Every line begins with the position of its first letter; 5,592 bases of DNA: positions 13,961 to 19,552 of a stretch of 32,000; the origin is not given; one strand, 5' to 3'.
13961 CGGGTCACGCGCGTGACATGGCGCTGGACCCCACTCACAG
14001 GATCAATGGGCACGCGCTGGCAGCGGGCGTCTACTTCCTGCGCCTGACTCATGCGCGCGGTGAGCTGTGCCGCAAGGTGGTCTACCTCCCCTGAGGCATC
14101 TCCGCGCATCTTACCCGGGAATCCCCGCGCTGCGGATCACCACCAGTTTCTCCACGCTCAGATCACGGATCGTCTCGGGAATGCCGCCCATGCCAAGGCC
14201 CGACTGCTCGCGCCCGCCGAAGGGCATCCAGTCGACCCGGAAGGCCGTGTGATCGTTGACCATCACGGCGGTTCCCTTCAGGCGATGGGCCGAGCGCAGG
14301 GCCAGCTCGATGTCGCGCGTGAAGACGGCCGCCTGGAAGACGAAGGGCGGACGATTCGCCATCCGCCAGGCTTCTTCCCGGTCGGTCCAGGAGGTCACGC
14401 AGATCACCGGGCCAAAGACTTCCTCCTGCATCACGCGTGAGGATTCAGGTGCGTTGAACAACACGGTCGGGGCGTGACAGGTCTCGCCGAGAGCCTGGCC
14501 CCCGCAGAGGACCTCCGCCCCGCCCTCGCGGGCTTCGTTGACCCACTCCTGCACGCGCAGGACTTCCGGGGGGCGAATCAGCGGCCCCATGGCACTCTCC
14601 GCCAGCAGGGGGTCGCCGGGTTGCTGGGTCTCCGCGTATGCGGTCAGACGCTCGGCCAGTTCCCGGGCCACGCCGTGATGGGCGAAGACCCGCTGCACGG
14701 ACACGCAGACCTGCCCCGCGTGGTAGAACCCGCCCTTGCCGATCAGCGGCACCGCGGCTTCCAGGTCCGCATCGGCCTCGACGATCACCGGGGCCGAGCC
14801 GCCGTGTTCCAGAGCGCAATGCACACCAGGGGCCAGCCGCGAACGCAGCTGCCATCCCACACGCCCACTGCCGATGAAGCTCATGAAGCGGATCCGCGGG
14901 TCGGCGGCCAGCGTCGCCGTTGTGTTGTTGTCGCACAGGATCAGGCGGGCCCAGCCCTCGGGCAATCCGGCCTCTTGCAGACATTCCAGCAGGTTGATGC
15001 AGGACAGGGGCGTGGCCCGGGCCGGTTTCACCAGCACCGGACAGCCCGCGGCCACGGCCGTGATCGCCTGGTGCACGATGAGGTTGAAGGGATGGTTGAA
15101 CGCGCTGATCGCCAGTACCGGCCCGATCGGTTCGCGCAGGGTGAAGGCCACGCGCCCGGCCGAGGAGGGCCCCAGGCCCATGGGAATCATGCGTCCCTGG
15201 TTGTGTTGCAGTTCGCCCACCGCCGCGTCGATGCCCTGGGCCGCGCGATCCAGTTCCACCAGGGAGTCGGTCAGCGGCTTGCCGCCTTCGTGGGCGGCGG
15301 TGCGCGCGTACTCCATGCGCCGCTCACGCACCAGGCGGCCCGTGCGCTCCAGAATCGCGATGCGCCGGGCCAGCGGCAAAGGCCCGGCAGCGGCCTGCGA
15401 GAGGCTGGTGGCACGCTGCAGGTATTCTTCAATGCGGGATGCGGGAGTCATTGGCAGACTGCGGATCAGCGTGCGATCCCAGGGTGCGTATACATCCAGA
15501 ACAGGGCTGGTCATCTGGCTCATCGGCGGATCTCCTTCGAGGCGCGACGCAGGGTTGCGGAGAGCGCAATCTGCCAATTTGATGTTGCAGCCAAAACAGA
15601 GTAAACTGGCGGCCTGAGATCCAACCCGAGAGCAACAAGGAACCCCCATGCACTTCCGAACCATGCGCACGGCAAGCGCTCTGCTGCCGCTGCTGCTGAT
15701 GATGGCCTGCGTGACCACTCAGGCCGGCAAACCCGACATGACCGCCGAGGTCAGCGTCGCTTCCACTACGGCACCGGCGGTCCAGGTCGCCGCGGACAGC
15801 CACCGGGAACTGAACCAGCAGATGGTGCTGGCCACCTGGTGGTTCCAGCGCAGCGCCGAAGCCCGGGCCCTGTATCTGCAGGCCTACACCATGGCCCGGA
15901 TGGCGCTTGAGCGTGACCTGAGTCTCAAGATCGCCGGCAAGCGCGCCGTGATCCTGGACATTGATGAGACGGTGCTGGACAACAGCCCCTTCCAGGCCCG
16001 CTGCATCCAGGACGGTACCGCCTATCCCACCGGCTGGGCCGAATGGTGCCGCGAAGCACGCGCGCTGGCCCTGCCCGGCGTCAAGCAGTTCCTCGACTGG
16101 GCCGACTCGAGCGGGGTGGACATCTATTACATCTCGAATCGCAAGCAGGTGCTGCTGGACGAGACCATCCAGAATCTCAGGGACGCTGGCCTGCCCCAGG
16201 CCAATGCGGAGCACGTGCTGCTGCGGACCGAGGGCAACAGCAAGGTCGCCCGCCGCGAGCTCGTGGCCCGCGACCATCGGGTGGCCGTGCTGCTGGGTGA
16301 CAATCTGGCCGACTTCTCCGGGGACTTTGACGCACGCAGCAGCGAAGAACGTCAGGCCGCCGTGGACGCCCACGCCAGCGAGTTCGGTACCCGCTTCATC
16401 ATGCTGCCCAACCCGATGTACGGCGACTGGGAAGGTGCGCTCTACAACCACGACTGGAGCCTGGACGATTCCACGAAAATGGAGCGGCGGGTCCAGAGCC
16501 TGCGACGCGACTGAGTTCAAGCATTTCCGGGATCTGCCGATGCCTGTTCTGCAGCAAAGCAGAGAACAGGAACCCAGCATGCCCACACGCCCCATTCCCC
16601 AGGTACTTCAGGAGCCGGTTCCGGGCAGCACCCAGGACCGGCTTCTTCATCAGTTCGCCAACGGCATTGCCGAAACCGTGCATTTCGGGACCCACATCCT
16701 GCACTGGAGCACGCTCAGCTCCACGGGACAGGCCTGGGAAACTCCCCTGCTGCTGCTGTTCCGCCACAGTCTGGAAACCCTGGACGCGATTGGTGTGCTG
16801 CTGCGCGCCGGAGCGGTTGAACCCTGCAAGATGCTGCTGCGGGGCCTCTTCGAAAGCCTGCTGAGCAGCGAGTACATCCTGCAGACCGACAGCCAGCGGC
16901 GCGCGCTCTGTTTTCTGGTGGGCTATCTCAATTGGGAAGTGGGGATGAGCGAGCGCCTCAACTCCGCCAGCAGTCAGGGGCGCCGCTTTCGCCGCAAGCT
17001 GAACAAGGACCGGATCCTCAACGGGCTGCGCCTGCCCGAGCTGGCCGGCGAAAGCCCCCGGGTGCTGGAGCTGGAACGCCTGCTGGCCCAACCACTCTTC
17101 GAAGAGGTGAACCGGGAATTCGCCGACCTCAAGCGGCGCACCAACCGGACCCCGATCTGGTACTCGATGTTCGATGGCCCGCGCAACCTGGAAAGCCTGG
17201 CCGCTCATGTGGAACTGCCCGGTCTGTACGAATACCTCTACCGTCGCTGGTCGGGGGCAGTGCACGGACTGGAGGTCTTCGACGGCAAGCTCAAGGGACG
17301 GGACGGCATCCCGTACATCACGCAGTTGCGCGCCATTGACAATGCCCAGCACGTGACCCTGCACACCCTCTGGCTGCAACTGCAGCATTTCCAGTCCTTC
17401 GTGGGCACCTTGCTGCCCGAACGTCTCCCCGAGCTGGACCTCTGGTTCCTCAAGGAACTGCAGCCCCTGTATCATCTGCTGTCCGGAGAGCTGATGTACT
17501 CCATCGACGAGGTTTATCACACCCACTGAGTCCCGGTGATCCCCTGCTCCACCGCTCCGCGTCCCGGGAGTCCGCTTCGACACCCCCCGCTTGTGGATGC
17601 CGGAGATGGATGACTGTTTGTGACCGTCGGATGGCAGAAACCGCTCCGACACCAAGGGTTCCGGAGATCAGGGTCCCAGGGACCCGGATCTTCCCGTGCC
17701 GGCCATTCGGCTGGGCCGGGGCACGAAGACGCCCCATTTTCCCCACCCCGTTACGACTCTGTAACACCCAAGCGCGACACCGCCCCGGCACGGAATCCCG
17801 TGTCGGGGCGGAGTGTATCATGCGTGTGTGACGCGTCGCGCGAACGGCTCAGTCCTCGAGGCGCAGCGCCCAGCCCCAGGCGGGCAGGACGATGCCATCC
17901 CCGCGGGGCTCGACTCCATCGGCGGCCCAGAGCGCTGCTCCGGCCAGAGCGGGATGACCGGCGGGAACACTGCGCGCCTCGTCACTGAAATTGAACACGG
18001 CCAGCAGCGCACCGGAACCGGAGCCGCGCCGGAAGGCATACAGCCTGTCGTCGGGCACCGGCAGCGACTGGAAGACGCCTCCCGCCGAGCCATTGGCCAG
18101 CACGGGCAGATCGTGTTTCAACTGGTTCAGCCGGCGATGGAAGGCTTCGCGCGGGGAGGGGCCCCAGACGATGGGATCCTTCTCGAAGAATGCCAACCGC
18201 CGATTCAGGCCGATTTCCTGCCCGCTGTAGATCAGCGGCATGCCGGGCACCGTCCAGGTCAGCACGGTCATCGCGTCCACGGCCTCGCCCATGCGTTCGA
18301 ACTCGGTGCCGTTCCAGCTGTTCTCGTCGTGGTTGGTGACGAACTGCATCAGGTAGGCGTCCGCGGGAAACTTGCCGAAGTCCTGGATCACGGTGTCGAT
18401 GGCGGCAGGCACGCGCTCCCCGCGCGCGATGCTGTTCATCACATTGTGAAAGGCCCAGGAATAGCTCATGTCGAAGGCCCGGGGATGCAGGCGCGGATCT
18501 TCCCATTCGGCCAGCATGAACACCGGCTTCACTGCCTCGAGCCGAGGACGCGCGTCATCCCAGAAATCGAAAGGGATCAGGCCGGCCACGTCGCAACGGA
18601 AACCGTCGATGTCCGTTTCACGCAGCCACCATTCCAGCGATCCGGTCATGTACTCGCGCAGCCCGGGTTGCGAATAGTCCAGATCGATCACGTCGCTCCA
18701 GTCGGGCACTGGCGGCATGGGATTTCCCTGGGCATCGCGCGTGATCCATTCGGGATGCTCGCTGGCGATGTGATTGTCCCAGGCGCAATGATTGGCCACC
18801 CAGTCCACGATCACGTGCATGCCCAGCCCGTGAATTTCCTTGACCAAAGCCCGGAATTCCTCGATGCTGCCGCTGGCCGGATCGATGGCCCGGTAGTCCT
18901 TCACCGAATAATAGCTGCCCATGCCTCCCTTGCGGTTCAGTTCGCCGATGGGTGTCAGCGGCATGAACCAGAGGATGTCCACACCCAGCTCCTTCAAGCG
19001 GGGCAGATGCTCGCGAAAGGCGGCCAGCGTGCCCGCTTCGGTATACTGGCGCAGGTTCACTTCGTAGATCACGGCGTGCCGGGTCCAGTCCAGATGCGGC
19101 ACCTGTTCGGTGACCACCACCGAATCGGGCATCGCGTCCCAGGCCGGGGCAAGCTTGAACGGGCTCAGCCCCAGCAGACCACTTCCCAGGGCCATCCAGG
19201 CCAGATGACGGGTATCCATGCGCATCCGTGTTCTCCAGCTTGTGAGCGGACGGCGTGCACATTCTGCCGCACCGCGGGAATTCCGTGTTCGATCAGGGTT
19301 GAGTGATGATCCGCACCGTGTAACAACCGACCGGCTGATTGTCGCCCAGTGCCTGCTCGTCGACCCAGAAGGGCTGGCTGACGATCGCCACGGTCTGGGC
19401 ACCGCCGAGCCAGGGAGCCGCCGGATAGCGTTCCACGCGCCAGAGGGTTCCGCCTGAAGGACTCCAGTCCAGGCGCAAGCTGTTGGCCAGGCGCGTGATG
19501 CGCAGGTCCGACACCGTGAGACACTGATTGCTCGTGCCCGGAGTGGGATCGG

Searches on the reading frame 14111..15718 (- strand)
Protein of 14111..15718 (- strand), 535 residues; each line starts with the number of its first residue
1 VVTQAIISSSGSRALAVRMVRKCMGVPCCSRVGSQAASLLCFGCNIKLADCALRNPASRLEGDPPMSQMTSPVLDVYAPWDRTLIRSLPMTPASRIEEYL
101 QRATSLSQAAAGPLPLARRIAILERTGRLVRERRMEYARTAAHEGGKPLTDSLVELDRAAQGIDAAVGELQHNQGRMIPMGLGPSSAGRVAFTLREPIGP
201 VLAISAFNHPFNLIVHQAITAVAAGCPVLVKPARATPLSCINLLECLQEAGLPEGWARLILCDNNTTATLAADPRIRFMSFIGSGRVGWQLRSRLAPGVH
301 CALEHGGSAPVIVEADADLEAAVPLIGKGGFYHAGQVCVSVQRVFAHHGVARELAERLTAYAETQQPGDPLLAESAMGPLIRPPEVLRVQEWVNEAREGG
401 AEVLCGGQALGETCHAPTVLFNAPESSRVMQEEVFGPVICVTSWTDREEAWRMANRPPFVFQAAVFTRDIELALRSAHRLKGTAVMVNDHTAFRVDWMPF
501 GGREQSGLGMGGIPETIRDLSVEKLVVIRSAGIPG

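Call 18: search_protein_families(library=pfam, proteins=[window:14111-15718:-], max_evalue=0.001)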
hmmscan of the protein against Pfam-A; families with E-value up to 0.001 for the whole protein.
window:14111-15718:- (535 aa): 1 family
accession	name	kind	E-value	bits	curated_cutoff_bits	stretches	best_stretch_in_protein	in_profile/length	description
PF00171.27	Aldedh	-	2.9e-113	379.3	23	1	73-524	8-459/461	Aldehyde dehydrogenase family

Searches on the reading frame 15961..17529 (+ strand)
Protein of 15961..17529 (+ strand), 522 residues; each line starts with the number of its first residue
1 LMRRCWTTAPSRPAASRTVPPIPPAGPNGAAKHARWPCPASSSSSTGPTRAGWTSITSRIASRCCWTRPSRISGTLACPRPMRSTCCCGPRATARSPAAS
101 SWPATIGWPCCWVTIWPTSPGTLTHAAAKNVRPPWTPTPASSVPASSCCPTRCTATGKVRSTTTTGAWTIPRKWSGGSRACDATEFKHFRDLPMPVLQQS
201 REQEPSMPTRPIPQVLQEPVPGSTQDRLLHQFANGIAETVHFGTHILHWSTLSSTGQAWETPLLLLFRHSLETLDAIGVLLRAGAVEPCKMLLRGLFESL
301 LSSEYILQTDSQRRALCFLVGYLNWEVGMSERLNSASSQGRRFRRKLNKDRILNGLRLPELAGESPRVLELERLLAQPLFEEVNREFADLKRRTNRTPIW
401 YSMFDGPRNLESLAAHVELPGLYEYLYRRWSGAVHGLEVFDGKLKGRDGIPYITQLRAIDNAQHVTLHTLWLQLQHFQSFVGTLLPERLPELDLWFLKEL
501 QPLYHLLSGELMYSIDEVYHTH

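Call 18: search_protein_families(library=pfam, proteins=[window:15961-17529:+], max_evalue=0.001)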
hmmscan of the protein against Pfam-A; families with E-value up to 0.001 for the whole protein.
window:15961-17529:+ (522 aa): 1 family
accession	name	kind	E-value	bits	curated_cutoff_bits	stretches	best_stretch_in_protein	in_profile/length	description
PF18928.5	DUF5677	-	1.9e-18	67.5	27.1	1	262-436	3-150/166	Family of unknown function (DUF5677)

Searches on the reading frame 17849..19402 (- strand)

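Call 18: search_protein_families(library=pfam, proteins=[window:17849-19402:-], max_evalue=0.001)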
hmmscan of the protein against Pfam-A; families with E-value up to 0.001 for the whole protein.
window:17849-19402:- (517 aa): 4 families
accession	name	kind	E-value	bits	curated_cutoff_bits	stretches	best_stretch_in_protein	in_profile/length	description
PF00128.31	Alpha-amylase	-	7.2e-31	108.3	22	2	122-212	14-98/446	Alpha amylase, catalytic domain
PF11941.14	DUF3459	-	3.7e-08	34.1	22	1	421-512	1-88/90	Domain of unknown function (DUF3459)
PF14701.12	hDGE_amylase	-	2.4e-05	24.1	27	1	124-218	19-115/439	Glycogen debranching enzyme, glucanotransferase domain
PF14871.12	GHL6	-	4.7e-05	24.1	35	1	184-271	47-131/132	Hypothetical glycosyl hydrolase 6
